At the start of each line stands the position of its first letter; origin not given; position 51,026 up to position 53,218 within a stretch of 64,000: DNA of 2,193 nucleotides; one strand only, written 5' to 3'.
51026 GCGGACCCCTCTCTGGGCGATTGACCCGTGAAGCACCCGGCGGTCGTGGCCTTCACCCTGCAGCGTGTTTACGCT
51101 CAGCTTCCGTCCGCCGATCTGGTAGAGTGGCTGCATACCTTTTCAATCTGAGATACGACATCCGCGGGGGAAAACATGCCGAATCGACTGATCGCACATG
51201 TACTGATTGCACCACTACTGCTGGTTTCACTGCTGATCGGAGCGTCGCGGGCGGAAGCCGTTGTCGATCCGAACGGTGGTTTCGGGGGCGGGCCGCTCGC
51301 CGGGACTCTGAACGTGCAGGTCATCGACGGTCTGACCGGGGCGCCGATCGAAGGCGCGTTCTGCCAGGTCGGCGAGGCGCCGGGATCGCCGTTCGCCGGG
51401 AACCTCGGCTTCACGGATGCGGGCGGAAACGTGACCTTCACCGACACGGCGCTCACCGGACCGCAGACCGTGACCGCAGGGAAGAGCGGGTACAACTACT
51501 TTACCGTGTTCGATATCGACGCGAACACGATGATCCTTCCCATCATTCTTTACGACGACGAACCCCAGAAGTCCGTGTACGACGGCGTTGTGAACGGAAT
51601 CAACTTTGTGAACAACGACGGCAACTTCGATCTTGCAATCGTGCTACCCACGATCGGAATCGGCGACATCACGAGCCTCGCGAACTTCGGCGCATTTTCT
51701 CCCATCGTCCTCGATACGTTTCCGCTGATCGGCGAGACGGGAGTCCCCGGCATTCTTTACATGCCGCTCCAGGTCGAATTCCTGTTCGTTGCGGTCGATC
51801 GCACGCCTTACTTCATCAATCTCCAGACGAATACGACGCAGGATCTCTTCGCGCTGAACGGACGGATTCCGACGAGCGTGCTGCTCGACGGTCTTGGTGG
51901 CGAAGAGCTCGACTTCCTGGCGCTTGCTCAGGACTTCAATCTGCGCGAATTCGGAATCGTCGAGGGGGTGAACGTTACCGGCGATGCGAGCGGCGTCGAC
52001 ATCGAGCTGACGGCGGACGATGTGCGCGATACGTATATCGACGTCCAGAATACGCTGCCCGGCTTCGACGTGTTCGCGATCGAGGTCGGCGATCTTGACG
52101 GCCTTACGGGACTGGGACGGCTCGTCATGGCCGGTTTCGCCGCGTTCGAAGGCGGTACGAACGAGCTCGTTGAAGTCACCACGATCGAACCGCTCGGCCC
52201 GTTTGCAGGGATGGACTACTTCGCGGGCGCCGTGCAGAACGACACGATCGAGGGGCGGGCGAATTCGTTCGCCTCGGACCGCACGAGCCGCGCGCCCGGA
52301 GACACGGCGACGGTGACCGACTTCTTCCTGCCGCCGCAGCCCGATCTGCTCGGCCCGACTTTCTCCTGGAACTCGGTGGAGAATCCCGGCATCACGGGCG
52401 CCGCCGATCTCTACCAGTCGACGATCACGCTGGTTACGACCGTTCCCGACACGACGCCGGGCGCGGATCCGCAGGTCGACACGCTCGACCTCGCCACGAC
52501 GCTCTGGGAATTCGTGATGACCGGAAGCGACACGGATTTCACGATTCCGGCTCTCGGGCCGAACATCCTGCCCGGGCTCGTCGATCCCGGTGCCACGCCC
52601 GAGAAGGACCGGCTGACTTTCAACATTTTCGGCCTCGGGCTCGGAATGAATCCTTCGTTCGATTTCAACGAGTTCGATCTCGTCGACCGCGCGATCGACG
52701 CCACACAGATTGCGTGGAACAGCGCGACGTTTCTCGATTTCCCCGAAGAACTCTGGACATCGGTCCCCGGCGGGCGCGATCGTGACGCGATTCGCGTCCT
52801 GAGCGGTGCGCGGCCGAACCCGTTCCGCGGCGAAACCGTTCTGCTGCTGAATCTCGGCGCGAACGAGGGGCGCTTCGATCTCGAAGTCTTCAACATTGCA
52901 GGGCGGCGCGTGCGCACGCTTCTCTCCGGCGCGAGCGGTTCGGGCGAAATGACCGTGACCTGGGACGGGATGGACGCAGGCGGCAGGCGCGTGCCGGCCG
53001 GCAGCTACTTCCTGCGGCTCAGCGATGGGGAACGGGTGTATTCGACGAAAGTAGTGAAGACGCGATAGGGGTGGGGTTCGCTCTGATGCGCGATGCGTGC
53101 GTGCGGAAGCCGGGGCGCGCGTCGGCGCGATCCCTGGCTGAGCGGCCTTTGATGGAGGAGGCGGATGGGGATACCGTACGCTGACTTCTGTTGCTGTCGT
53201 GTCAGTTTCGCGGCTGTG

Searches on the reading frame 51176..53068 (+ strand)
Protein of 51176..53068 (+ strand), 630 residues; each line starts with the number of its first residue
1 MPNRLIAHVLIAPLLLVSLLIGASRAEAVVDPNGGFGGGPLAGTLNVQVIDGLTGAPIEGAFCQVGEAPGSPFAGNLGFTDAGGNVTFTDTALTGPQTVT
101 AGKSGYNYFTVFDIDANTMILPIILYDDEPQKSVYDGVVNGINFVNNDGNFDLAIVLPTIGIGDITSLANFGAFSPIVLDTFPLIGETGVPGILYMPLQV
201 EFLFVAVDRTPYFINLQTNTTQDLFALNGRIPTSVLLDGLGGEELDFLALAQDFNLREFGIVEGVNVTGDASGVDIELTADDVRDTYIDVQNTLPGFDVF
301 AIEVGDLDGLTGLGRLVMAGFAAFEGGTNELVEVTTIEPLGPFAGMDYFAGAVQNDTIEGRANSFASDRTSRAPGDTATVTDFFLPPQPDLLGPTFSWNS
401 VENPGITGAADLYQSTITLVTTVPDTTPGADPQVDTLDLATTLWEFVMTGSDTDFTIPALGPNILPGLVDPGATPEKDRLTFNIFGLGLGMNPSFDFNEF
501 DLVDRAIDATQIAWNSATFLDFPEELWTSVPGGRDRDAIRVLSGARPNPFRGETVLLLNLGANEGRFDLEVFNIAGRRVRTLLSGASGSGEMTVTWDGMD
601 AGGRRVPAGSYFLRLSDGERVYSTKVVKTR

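Call 71: search_protein_families(library=pfam, proteins=[window:51176-53068:+], max_evalue=0.0001)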
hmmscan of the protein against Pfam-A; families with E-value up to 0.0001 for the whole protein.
window:51176-53068:+ (630 aa): 1 family
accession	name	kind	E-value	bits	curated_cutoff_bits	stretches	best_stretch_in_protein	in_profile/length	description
PF13860.13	FlgD_ig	-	8e-10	39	27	1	560-615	18-73/79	FlgD Ig-like domain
